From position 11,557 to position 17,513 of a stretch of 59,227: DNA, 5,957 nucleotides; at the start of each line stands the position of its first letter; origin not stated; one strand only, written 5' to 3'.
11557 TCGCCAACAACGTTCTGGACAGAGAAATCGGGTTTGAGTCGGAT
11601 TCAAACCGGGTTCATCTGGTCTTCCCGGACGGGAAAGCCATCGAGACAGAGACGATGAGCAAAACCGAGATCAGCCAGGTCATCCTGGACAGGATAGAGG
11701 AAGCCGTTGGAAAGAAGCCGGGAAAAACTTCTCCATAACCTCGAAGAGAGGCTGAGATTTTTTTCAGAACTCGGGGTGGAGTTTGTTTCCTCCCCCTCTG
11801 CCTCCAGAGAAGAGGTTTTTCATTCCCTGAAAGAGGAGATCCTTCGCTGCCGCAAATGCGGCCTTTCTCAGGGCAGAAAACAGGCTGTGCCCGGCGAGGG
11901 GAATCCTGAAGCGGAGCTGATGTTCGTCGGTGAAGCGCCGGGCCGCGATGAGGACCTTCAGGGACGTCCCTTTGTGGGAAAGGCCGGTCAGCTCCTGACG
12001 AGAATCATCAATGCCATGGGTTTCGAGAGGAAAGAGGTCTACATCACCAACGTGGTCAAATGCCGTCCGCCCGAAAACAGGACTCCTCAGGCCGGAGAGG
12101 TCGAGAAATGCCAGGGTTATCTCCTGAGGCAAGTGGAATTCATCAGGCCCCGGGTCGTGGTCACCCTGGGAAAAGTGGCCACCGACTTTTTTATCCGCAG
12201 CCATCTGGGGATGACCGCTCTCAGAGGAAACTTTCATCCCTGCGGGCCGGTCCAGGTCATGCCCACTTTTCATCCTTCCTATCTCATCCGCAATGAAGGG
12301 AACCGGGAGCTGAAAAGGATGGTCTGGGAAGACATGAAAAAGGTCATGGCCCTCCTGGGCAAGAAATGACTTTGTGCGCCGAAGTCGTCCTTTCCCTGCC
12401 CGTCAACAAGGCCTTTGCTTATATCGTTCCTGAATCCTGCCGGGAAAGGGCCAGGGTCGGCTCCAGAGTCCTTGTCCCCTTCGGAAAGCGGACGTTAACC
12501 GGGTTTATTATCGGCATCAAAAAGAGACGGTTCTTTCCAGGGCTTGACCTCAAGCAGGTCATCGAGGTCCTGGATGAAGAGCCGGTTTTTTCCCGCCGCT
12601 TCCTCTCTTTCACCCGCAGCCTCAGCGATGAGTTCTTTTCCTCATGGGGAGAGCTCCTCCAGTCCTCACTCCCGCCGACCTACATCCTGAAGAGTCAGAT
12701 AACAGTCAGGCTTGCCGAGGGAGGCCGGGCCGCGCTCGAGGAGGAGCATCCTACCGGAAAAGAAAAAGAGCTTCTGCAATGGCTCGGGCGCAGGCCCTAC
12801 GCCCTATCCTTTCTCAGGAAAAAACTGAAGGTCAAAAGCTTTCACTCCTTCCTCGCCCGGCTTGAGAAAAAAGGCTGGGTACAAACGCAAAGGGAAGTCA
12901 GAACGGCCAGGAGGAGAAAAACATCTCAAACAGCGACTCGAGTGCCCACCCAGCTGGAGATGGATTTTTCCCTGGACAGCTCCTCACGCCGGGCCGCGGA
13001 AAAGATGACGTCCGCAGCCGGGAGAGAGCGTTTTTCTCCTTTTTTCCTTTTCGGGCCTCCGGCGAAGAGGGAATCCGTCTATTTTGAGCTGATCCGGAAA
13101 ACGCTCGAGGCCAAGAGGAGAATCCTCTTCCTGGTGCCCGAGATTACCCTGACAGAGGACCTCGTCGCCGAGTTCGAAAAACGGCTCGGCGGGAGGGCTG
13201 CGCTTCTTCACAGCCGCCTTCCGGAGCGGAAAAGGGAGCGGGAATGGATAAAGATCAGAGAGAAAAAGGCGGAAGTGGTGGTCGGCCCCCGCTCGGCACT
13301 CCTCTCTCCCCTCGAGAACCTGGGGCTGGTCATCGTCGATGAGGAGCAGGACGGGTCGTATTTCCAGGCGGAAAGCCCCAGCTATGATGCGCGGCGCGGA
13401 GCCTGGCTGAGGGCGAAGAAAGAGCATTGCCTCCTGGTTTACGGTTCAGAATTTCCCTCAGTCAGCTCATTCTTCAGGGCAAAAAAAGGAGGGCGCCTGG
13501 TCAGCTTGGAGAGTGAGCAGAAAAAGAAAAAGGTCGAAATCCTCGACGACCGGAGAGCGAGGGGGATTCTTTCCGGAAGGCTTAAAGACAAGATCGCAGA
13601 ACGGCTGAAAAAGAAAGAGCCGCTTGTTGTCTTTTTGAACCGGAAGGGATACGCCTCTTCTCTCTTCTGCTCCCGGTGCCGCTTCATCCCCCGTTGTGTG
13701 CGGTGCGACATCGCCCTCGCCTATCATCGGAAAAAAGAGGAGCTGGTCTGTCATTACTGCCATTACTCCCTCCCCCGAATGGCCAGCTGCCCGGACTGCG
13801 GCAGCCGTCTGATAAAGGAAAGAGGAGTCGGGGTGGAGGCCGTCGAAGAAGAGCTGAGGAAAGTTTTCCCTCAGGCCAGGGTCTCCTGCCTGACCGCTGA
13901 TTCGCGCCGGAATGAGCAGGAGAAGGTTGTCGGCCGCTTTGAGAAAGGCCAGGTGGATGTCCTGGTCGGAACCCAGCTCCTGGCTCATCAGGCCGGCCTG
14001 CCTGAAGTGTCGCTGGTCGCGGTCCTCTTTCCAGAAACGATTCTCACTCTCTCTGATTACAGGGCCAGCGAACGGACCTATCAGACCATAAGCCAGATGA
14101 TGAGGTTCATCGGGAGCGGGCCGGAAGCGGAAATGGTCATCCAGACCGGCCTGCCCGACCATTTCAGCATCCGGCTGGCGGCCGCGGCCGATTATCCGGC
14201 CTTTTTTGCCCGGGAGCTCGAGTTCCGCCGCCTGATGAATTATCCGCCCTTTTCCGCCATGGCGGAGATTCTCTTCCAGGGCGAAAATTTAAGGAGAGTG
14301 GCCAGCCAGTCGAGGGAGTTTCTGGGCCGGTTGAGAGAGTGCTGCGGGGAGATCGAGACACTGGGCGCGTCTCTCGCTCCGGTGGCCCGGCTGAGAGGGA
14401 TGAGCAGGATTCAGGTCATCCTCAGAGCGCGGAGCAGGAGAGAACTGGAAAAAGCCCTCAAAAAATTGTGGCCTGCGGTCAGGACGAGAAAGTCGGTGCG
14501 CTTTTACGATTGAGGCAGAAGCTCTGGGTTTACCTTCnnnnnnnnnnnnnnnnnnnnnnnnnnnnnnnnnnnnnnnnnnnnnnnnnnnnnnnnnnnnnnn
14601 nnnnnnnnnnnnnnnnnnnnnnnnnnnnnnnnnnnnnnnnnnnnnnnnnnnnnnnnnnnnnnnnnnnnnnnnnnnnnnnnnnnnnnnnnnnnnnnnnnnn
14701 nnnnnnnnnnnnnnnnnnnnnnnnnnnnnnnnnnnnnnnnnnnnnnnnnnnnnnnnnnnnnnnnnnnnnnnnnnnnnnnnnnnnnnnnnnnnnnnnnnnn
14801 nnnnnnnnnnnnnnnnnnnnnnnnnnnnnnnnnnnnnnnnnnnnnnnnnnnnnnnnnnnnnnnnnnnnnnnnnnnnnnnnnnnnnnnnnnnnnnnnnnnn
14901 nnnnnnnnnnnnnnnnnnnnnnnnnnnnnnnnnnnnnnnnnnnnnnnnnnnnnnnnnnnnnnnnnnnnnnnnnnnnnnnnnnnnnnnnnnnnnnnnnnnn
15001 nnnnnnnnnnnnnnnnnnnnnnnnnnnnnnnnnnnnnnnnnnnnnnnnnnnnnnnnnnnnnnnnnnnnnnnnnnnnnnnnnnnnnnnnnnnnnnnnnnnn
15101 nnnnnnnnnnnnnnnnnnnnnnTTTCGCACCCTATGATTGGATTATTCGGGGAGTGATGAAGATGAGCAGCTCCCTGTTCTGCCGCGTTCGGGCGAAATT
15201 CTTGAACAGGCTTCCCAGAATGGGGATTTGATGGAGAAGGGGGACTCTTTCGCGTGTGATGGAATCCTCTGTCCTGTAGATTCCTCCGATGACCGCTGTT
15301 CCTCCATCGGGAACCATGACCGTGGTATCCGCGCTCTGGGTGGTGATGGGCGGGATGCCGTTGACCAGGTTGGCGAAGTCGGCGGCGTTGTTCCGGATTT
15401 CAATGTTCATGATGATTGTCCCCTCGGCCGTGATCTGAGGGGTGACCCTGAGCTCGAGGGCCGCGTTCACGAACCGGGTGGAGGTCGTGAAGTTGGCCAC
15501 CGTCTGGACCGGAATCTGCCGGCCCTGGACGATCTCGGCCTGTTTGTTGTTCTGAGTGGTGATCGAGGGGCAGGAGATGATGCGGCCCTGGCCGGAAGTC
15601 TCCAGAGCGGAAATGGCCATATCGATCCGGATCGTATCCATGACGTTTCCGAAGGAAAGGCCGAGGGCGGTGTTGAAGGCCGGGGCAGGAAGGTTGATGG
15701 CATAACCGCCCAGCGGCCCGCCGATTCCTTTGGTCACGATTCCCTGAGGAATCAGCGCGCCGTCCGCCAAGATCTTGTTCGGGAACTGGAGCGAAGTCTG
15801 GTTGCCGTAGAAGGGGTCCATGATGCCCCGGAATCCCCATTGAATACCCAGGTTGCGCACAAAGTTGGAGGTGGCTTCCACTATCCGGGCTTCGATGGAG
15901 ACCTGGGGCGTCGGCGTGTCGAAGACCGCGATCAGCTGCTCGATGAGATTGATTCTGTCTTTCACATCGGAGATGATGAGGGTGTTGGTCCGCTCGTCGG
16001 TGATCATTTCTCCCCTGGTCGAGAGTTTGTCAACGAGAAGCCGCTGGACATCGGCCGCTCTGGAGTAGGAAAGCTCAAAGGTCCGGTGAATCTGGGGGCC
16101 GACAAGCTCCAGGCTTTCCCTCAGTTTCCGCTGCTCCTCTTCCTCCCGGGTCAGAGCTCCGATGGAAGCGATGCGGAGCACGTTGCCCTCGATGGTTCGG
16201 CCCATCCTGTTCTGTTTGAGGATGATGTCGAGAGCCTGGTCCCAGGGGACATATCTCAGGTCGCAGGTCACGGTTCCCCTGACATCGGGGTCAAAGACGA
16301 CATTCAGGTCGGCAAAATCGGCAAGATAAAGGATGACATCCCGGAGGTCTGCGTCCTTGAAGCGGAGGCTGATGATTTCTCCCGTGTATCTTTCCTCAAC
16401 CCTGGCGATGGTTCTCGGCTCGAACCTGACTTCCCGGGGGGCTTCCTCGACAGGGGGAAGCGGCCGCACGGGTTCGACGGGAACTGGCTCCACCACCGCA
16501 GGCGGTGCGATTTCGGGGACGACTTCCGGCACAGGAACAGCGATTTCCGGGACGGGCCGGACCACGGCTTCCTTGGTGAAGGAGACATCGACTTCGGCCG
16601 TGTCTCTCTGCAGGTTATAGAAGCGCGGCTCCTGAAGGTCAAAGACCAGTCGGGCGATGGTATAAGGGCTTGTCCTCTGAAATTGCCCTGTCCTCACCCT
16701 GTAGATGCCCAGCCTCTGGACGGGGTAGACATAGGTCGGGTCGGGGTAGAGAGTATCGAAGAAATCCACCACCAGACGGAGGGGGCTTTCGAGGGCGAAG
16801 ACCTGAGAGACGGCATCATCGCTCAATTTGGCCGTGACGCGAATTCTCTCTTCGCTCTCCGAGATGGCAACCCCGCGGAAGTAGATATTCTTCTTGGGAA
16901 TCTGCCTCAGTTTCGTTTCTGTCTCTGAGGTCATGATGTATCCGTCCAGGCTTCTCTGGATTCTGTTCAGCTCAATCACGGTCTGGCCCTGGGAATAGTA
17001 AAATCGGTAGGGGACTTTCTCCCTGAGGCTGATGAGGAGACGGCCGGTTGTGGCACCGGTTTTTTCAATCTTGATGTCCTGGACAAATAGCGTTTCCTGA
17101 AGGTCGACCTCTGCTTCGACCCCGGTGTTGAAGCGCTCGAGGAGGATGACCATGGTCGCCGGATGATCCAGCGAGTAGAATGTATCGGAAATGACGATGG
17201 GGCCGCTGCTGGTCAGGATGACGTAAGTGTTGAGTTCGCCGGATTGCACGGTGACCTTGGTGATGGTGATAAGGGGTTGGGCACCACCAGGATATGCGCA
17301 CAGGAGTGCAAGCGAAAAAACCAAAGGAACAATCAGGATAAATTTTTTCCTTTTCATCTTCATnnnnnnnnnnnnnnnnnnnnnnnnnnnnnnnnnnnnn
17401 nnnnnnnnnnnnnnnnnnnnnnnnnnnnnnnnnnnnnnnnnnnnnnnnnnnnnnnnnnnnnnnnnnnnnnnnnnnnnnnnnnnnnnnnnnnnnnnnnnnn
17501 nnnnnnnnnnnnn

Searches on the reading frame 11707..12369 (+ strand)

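Call 8: search_protein_families(library=pfam, proteins=[window:11707-12369:+], max_evalue=0.00001)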
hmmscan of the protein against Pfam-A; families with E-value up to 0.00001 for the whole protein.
window:11707-12369:+ (220 aa): 1 family
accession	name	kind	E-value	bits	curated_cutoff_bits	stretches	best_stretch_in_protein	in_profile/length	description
PF03167.25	UDG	-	9.1e-42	142.9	24.3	1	62-211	1-141/141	Uracil DNA glycosylase superfamily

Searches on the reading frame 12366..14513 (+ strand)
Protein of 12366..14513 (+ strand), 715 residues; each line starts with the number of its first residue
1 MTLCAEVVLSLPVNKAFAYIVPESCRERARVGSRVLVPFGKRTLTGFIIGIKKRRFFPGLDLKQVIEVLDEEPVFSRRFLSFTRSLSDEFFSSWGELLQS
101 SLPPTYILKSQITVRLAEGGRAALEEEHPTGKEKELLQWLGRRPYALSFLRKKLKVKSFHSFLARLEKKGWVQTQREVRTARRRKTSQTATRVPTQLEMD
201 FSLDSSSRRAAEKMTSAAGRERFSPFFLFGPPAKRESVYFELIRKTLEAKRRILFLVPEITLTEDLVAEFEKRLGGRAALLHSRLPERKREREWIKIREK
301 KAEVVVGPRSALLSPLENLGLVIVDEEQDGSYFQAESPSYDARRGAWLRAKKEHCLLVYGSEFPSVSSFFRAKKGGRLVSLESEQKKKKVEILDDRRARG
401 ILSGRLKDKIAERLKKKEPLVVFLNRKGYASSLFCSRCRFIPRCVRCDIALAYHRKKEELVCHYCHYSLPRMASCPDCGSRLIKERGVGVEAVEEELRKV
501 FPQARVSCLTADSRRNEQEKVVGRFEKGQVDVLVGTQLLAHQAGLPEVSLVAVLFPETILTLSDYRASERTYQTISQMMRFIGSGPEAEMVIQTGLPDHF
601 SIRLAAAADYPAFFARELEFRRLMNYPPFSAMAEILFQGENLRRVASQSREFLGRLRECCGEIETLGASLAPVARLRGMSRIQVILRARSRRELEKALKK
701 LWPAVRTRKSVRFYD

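Call 8: search_protein_families(library=pfam, proteins=[window:12366-14513:+], max_evalue=0.00001)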
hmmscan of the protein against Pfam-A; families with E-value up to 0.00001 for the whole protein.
window:12366-14513:+ (715 aa): 5 families
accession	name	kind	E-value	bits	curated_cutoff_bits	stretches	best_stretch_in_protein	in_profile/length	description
PF17764.6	PriA_3primeBD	-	1.1e-23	83.3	22.7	1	6-103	1-96/96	3'DNA-binding domain (3'BD)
PF18074.6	PriA_C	-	5e-12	46.9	26.9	1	628-712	1-88/95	Primosomal protein N C-terminal domain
PF18319.7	Zn_ribbon_PriA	-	3.8e-09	36.8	26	1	444-470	1-27/27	PriA DNA helicase Cys-rich region (CRR) domain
PF00270.35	DEAD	-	1.9e-08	34.7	26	1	243-328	39-127/167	DEAD/DEAH box helicase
PF00271.37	Helicase_C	-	8.3e-08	32.9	23.5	0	493-557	28-93/110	Helicase conserved C-terminal domain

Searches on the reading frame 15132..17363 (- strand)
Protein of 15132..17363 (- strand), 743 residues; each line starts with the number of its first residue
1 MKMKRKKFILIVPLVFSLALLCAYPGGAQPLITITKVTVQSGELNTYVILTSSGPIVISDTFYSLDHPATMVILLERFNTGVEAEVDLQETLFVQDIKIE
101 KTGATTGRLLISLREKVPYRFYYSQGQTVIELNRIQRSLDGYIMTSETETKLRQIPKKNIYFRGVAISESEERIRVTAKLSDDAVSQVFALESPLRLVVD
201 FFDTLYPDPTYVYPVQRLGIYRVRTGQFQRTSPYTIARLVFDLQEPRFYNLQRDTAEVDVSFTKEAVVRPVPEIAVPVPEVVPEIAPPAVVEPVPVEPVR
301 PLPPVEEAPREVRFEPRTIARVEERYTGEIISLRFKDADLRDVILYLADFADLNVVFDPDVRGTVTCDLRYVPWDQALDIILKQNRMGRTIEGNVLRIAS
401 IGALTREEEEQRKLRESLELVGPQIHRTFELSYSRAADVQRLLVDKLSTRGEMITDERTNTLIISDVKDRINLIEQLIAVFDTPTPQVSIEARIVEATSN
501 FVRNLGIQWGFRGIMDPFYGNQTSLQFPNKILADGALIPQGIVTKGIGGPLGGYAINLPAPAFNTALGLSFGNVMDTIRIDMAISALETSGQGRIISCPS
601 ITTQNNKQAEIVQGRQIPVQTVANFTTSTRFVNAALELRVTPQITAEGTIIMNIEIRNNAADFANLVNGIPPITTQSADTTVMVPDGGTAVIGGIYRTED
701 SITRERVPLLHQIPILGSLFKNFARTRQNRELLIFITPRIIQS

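Call 56: search_protein_families(library=pfam, proteins=[window:15132-17363:-], max_evalue=0.00001)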
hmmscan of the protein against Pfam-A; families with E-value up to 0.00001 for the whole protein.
window:15132-17363:- (743 aa): 4 families
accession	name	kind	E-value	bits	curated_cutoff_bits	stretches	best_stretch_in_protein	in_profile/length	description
PF00263.26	Secretin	-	5.2e-47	160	27.5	1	586-742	1-169/169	Bacterial type II and III secretion system protein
PF03958.22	Secretin_N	-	1.8e-13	50.9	28.2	1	427-487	2-69/69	Bacterial type II/III secretion system short domain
PF11741.13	AMIN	-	1.9e-06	28.3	20.5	0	169-252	6-90/101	AMIN domain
PF07660.19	STN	-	8.6e-06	25.9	28.4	0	353-398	1-49/52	Secretin and TonB N terminus short domain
